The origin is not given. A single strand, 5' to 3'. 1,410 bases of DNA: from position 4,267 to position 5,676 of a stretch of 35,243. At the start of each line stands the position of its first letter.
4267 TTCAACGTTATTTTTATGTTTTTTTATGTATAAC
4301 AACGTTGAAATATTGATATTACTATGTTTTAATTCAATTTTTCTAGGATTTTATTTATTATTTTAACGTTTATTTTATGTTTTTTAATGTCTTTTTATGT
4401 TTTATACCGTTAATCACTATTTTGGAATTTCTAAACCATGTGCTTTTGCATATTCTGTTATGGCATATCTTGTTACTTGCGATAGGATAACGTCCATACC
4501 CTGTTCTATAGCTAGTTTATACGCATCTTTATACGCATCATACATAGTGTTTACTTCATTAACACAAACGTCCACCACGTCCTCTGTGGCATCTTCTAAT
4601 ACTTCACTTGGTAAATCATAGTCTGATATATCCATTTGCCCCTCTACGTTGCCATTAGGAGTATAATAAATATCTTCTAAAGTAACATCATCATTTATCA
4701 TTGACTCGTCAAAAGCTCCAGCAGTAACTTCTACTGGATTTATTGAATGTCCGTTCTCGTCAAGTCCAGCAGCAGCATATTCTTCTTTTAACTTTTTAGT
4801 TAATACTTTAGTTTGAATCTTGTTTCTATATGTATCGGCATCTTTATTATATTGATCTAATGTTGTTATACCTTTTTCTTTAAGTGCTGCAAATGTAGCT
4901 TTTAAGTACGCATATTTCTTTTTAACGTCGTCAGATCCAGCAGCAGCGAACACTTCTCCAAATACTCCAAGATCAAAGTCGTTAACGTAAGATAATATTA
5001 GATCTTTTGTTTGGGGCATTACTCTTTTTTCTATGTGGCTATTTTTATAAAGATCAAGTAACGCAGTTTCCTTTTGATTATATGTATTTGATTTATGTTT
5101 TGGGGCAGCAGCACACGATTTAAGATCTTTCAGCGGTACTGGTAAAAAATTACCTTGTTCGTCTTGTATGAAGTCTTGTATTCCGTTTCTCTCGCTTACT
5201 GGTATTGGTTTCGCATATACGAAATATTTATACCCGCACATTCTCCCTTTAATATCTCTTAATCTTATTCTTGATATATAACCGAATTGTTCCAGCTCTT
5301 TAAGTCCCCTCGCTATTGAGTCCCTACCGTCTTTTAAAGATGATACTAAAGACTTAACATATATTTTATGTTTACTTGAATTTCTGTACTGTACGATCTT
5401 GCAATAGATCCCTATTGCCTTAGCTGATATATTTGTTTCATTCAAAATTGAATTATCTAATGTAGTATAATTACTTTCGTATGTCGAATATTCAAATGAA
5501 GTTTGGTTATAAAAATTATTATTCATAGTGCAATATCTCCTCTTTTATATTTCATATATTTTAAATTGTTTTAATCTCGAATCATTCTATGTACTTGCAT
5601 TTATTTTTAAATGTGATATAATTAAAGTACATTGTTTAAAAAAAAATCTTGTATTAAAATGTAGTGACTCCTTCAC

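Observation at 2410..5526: Phage-plasmid lifestyle: ParM/ParR partition plus a DnaD-type Rep, with no integrase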

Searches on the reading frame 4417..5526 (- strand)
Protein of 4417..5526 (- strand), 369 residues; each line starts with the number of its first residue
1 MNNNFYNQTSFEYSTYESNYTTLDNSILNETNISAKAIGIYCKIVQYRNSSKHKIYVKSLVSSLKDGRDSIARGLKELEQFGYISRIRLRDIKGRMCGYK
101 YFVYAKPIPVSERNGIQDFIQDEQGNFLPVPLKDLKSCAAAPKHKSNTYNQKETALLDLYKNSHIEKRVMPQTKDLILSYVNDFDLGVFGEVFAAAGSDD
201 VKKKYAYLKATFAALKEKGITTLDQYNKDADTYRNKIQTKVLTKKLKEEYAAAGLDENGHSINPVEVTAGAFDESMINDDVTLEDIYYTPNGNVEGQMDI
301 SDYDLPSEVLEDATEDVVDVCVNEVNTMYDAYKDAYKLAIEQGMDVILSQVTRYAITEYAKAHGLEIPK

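Call 3: search_protein_families(library=pfam, proteins=[window:4417-5526:-], max_evalue=0.01)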
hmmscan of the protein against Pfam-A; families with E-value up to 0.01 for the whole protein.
window:4417-5526:- (369 aa): 1 family
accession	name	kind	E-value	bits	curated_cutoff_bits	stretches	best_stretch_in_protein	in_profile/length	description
PF13730.12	HTH_36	-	1.3e-06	28.5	25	1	31-84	1-55/55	Helix-turn-helix domain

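Call 4: search_protein_families(library=phrogs, proteins=[window:4417-5526:-], max_evalue=0.001)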
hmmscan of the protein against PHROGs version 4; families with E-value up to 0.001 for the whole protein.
window:4417-5526:- (369 aa): 10 families
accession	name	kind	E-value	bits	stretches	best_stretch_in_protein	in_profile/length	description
phrog_186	-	DNA, RNA and nucleotide metabolism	5.4e-19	70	1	1-244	3-259/308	DnaD-like helicase loader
phrog_428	-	DNA, RNA and nucleotide metabolism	2.8e-13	50.8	1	10-152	80-219/455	replication initiation protein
phrog_1456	-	DNA, RNA and nucleotide metabolism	3.7e-11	43.7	1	15-113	8-102/365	DNA binding protein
phrog_4707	-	DNA, RNA and nucleotide metabolism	4.3e-11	43.9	1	9-97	6-93/409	replication initiation protein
phrog_11718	-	unknown function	7.1e-11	43.4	1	17-108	9-100/105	-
phrog_23842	-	unknown function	1e-09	39.1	1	17-108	22-111/317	-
phrog_4221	-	DNA, RNA and nucleotide metabolism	5.6e-09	36.7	1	17-107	10-98/325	replication initiation protein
phrog_22134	-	unknown function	1.2e-07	32.8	1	24-107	3-85/262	-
phrog_270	-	DNA, RNA and nucleotide metabolism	3.4e-05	24.4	1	17-148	29-150/383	replication initiation protein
phrog_37920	-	DNA, RNA and nucleotide metabolism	6.4e-05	23.3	1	18-94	10-84/245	HTH DNA binding protein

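Call 24: find_homologous_proteins(query=window:4417-5526:-)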
Query window:4417-5526:- (369 aa): 16 proteins with E <= 0.001 among 4145 candidates.
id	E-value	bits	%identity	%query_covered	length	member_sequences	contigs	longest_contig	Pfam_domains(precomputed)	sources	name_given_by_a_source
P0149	3.1e-241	817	100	100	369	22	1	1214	PF13730.13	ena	-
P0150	2.3e-205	699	87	100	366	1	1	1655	-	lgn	-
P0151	1.0e-171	589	74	100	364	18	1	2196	-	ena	-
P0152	1.5e-168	578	71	100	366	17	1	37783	-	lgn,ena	-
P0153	1.1e-158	546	69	99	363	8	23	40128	-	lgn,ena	-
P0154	4.5e-95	337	72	56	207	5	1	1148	-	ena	-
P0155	5.9e-93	330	97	44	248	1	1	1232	-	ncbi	-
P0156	2.5e-44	170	41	65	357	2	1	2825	PF13730.13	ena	-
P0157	4.8e-39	152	41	62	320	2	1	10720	-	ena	-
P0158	3.8e-36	143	37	62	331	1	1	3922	-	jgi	jgi:hypothetical protein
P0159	1.4e-23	102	33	61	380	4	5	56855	-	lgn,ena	-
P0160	1.2e-19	89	58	23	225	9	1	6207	PF13730.13,PF21984.3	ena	-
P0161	1.8e-19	88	63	23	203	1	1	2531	PF13730.13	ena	-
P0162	1.9e-19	88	63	23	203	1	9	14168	PF13730.13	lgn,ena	-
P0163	3.0e-19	87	63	23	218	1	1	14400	PF13730.13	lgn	-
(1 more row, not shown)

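Call 26: search_solved_structures(query=window:4417-5526:-, max_evalue=1, show_alignments=1)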
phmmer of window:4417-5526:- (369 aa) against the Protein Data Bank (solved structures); distinct sequences matched with E-value up to 1: 0.

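Call 32: search_protein_families(library=ncbifam, proteins=[window:4417-5526:-], max_evalue=0.01)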
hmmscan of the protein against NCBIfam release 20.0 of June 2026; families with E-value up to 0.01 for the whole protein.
window:4417-5526:- (369 aa): 2 families
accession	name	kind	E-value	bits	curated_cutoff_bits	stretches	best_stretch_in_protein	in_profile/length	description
NF040939.2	trans_reg_lrs14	equivalog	0.00085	19.3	90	1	33-104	19-86/103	Lrs14 family HTH-type transcriptional regulator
NF053606.1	Sta1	subfamily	0.0039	17.3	80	1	51-104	32-84/100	Sta1 family transcriptional regulator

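Call 48: predict_structure(alignment_id=A2)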
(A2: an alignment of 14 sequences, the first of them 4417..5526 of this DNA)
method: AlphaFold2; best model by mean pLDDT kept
length: 369 residues; sequences in the alignment: 14
mean_pLDDT: 62.7   pTM: 0.32
mean pLDDT of the five models: 62.7, 61.9, 60.7, 57.8, 52.7
residues with pLDDT >= 90: 3; 70-90: 177; 50-70: 55; < 50: 134
segments of 3 or more residues with pLDDT < 50: 1-10, 12-24, 49-52, 134-149, 232-257, 259-261, 263-324
pLDDT, mean of each block of 10 residues (from residue 1): 34 43 56 81 66 60 77 84 76 71 71 64 66 44 43 84 76 84 85 75 80 82 77 40 35 46 39 39 36 35 36 31 58 88 86 88 85
secondary structure, 60 per line:
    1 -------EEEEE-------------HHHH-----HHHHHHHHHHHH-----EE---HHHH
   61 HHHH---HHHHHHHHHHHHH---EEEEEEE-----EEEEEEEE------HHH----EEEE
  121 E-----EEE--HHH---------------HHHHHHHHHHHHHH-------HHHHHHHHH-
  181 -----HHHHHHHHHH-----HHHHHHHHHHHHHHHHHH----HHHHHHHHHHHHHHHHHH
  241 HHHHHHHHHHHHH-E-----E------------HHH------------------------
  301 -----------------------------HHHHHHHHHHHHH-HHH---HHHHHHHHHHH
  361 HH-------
elements in order: E8-12 H26-29 H35-46 H57-64 H68-80 E84-90 E96-103 E117-121 E127-129 H150-163 H171-179 H186-195 H201-218 H223-253 H330-342 H350-362

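Call 52: fold_search(model_id=the predicted structure, library=pdb)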
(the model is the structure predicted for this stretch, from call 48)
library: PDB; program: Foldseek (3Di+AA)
matches with E <= 10: 474; with E <= 0.001: 0
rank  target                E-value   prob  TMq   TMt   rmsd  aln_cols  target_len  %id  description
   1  5wtn_A                2.3e-02  0.89  0.22  0.29  18.8       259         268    8  Crystal Structure Analysis of primosome protein DnaB (resiues 1-300) from Geobacillus stearothermophilus (released 2017-08-23)
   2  5wtn_D                3.7e-02  0.82  0.22  0.29  19.5       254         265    9  Crystal Structure Analysis of primosome protein DnaB (resiues 1-300) from Geobacillus stearothermophilus (released 2017-08-23)
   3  5wtn_B                5.5e-02  0.77  0.21  0.29  18.6       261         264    9  Crystal Structure Analysis of primosome protein DnaB (resiues 1-300) from Geobacillus stearothermophilus (released 2017-08-23)
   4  6cmv_D                9.3e-02  0.97  0.17  0.50   5.5        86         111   22  Crystal structure of Archaeal Biofilm Regulator (AbfR2) from Sulfolobus acidocaldarius (released 2018-11-14)
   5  6cmv_C                1.2e-01  0.98  0.18  0.52   4.8        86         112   22  Crystal structure of Archaeal Biofilm Regulator (AbfR2) from Sulfolobus acidocaldarius (released 2018-11-14)
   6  9a5c_B                1.2e-01  0.51  0.19  0.27  20.3       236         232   13  Integrative model of GLPD-DNAD by crosslinking MS and deep learning (released 2024-09-18)
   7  2d1h_B                1.5e-01  1.00  0.15  0.52   3.2        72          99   18  Crystal structure of ST1889 protein from thermoacidophilic archaeon Sulfolobus tokodaii (released 2006-09-05)
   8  2d1h_A                1.5e-01  0.99  0.16  0.52   4.6        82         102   18  Crystal structure of ST1889 protein from thermoacidophilic archaeon Sulfolobus tokodaii (released 2006-09-05)
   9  3r0a_B                2.3e-01  0.94  0.18  0.48   8.6        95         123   17  Possible transcriptional regulator from Methanosarcina mazei Go1 (gi 21227196) (released 2011-03-23)
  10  1on2_A                2.5e-01  0.25  0.11  0.27  15.3       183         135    7  Bacillus subtilis Manganese Transport Regulator (MntR), D8M Mutant, Bound to Manganese (released 2003-07-15)
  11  3r0a_A                2.6e-01  0.93  0.19  0.50   8.7        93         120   17  Possible transcriptional regulator from Methanosarcina mazei Go1 (gi 21227196) (released 2011-03-23)
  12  5wtn_C                2.6e-01  0.41  0.22  0.29  19.1       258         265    8  Crystal Structure Analysis of primosome protein DnaB (resiues 1-300) from Geobacillus stearothermophilus (released 2017-08-23)
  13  6cmv_B                3.1e-01  0.89  0.18  0.49   4.8        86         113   22  Crystal structure of Archaeal Biofilm Regulator (AbfR2) from Sulfolobus acidocaldarius (released 2018-11-14)
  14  1sfx_B                3.3e-01  0.84  0.17  0.52  10.7        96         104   22  X-ray crystal structure of putative HTH transcription regulator from Archaeoglobus fulgidus (released 2004-08-03)
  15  9jpj_D                3.5e-01  0.13  0.13  0.21  15.6       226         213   11  Crystal structure of DhdR in complex with DNA (released 2024-11-06)
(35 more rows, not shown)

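Call 53: fold_search(model_id=the predicted structure, library=viral)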
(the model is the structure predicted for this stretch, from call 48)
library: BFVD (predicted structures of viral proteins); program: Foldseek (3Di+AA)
matches with E <= 10: 211; with E <= 0.001: 22
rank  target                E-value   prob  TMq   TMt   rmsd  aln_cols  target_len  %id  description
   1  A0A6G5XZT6            1.3e-06  1.00  0.23  0.30  17.8       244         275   21  (no name in the UniProt tables at hand)
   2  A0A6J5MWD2            3.4e-06  1.00  0.23  0.30  21.0       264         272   18  Helix-turn-helix domain containing protein [uncultured Caudovirales phage]
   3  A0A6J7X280            8.0e-06  1.00  0.23  0.46  22.0       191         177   20  Helix-turn-helix domain containing protein [uncultured Caudovirales phage]
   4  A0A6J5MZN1            1.6e-05  1.00  0.24  0.61   4.1       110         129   23  Helix-turn-helix domain containing protein [uncultured Caudovirales phage]
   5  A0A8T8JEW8            2.1e-05  1.00  0.23  0.28  18.2       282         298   17  (no name in the UniProt tables at hand)
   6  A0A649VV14            2.4e-05  1.00  0.22  0.25  25.0       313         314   17  Helix-turn-helix DNA-binding domain protein [Arthrobacter phage BeatusComedenti]
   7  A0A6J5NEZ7            2.5e-05  1.00  0.26  0.37  12.5       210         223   19  Helix-turn-helix domain containing protein [uncultured Caudovirales phage]
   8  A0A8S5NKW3            4.2e-05  1.00  0.24  0.65  14.0       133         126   22  Dna polymerase B (Fragment) [Siphoviridae sp. ctY1p61]
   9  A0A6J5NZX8            5.3e-05  1.00  0.24  0.31  19.7       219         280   18  Helix-turn-helix domain containing protein [uncultured Caudovirales phage]
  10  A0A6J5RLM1            5.3e-05  1.00  0.24  0.31  16.4       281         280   18  Helix-turn-helix domain containing protein [uncultured Caudovirales phage]
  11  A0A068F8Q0            7.5e-05  1.00  0.26  0.46   2.6       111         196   17  HTH domain protein [Mycobacterium phage Gaia]
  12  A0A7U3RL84            7.5e-05  1.00  0.26  0.34  18.9       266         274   18  (no name in the UniProt tables at hand)
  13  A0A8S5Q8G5            1.6e-04  1.00  0.23  0.34  20.9       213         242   17  Dna polymerase B [Siphoviridae sp. cty3u30]
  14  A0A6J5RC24            2.0e-04  1.00  0.21  0.27  16.4       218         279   15  Helix-turn-helix domain containing protein [uncultured Caudovirales phage]
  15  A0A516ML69            2.8e-04  1.00  0.23  0.31  20.9       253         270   15  (no name in the UniProt tables at hand)
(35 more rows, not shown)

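Call 54: search_solved_structures(query=A2, max_evalue=10)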
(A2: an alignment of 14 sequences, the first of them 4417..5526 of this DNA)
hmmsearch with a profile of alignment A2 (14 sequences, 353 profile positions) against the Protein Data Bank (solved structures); distinct sequences matched with E-value up to 10: 20.
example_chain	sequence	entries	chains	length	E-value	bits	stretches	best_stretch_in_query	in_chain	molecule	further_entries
9vg2_A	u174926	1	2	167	0.00023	23.9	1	27-94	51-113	MarR-family transcriptional regulator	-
8za5_A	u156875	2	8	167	0.00052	22.8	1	27-94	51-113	MarR-family transcriptional regulator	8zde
6cmv_A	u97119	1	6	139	0.00073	22.3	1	52-96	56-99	Transcriptional regulator Lrs14-like protein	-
5eri_A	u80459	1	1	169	0.018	17.7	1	55-147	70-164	MarR family transcriptional regulator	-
4mnu_A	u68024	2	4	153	0.031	16.9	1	25-93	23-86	SlyA-like transcription regulator | MarR family transcriptional regulator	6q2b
2p4w_A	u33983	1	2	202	0.098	15.3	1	55-185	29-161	Transcriptional regulatory protein arsR family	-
3r4k_A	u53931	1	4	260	0.1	15.2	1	44-88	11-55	Transcriptional regulator, IclR family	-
1lj9_A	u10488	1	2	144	0.11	15.2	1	39-93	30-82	transcriptional regulator SlyA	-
1o5l_A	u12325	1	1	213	0.13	14.9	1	15-89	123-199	transcriptional regulator, crp family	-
2a19_A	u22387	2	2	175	0.21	14.2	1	16-89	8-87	Eukaryotic translation initiation factor 2 alpha subunit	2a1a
8qel_A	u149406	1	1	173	0.23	14.1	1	16-89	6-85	Eukaryotic translation initiation factor 2 subunit alpha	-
1q46_A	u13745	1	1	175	0.25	13.9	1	16-89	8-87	translation initiation factor 2 alpha subunit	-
6jbx_A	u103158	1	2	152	0.28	13.8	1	61-92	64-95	Fatty acid biosynthesis transcriptional regulator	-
2lq4_p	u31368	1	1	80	0.32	13.6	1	177-223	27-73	Lysophosphatidic acid receptor 1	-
3bpv_A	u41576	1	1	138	0.33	13.5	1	59-92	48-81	Transcriptional regulator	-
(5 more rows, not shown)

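Call 63: find_encoding_contigs(protein=P0153, flank=10000, max_places=3)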
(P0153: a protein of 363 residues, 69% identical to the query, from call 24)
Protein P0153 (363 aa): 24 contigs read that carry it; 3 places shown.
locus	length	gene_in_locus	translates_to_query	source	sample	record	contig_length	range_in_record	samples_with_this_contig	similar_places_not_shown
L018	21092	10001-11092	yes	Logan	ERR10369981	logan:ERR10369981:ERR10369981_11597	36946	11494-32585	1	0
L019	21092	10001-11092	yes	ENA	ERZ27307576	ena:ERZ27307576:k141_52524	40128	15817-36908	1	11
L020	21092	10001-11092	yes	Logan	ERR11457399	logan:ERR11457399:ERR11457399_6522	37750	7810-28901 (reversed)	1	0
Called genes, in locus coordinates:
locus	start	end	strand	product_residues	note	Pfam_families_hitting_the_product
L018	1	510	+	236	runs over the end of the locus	-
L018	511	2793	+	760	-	PF18994:Prophage_tailD1 (faint), PF06605:Prophage_tail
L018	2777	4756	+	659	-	PF10651:BppU_N (faint), PF13229:Beta_helix (weak), PF00386:C1q (faint)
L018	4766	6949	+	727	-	PF10651:BppU_N (weak), PF04513:Baculo_PEP_C, PF00246:Peptidase_M14, PF10994:DUF2817, PF24827:AstE_AspA_cat (weak)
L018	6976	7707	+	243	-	PF01510:Amidase_2, PF08239:SH3_3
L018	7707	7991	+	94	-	-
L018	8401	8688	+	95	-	-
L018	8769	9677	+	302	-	PF01507:PAPS_reduct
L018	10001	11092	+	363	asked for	-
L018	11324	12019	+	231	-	-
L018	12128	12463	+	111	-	-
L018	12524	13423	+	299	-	PF21522:MreB-like_C (faint)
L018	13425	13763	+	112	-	-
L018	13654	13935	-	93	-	PF13560:HTH_31 (weak), PF01381:HTH_3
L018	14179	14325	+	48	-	-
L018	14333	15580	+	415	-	PF04851:ResIII (weak), PF00176:SNF2-rel_dom, PF00271:Helicase_C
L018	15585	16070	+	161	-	-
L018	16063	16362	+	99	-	-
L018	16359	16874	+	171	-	PF04404:ERF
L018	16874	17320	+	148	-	PF05037:DUF669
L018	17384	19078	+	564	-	-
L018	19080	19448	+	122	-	PF11753:DUF3310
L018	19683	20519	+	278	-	PF02511:Thy1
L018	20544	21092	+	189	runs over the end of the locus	-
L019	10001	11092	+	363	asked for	-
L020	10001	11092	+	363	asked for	-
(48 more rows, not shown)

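Call 64: find_encoding_contigs(protein=P0159, flank=10000, max_places=2)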
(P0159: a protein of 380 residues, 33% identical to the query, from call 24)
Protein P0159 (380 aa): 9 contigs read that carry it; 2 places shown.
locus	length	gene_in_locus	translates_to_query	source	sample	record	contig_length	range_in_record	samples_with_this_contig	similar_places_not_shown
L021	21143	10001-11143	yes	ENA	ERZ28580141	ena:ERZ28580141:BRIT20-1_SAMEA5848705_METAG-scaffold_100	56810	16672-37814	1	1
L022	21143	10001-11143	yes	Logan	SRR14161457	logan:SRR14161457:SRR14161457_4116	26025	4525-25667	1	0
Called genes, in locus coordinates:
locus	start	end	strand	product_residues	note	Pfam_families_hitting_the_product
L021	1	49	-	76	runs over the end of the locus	-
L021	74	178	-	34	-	-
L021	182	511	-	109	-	-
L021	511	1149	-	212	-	PF18892:DUF5651 (faint)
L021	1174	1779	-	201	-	PF04542:Sigma70_r2, PF08281:Sigma70_r4_2 (weak)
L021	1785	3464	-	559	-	PF00136:DNA_pol_B (faint)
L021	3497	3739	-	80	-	-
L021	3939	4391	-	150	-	PF05037:DUF669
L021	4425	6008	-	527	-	PF12705:PDDEXK_1, PF13479:AAA_24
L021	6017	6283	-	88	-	-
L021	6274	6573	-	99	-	-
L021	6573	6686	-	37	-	-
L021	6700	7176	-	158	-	-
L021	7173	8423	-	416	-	PF00176:SNF2-rel_dom, PF00271:Helicase_C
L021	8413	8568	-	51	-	-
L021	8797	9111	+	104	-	PF12844:HTH_19, PF01381:HTH_3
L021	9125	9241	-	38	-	-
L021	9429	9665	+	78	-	PF13560:HTH_31, PF07022:Phage_CI_repr (faint), PF12844:HTH_19, PF01381:HTH_3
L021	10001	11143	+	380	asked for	-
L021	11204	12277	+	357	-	-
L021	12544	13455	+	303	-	PF17989:ALP_N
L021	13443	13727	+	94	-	-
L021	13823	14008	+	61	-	-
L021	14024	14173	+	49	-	-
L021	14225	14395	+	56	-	-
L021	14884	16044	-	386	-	PF28530:DUF8426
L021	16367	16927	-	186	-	-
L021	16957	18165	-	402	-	PF01580:FtsK_SpoIIIE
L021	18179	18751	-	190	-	-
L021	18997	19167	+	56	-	-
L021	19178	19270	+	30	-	-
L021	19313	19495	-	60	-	-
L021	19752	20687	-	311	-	PF02899:Phage_int_SAM_1, PF13495:Phage_int_SAM_4 (weak), PF00589:Phage_integrase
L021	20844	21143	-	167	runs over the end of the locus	-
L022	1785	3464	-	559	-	PF00136:DNA_pol_B (faint)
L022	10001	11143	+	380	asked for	-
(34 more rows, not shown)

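Call 68: search_protein_representatives(alignment_id=A4)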
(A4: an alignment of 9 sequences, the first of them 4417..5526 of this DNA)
Query: 9 sequences, 367 profile positions. Proteins with E-value up to 0.001 (for the whole library): 24062; up to 1e-10: 9715; up to 1e-30: 76. The best 150 are listed.
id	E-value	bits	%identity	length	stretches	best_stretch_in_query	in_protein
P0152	9.7e-161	551.7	-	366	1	1-367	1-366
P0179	1.5e-108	380.0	-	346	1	1-321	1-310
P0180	4.9e-88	312.5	-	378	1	6-366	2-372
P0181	1.2e-84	301.3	-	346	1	5-332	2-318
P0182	8.7e-78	278.8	-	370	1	1-310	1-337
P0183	2.7e-75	270.5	-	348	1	2-322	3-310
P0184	1.6e-74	268.1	-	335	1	5-315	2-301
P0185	4.6e-70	253.4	-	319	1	57-366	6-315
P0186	1.1e-68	248.8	-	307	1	1-285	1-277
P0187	1.9e-65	238.1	-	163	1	1-174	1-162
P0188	3.4e-64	234.0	-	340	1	5-322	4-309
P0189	8.2e-63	229.5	-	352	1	4-308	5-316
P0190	8.5e-62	226.1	-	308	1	16-298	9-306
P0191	2.2e-60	221.5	-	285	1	4-257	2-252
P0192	6.5e-52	193.6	-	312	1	7-304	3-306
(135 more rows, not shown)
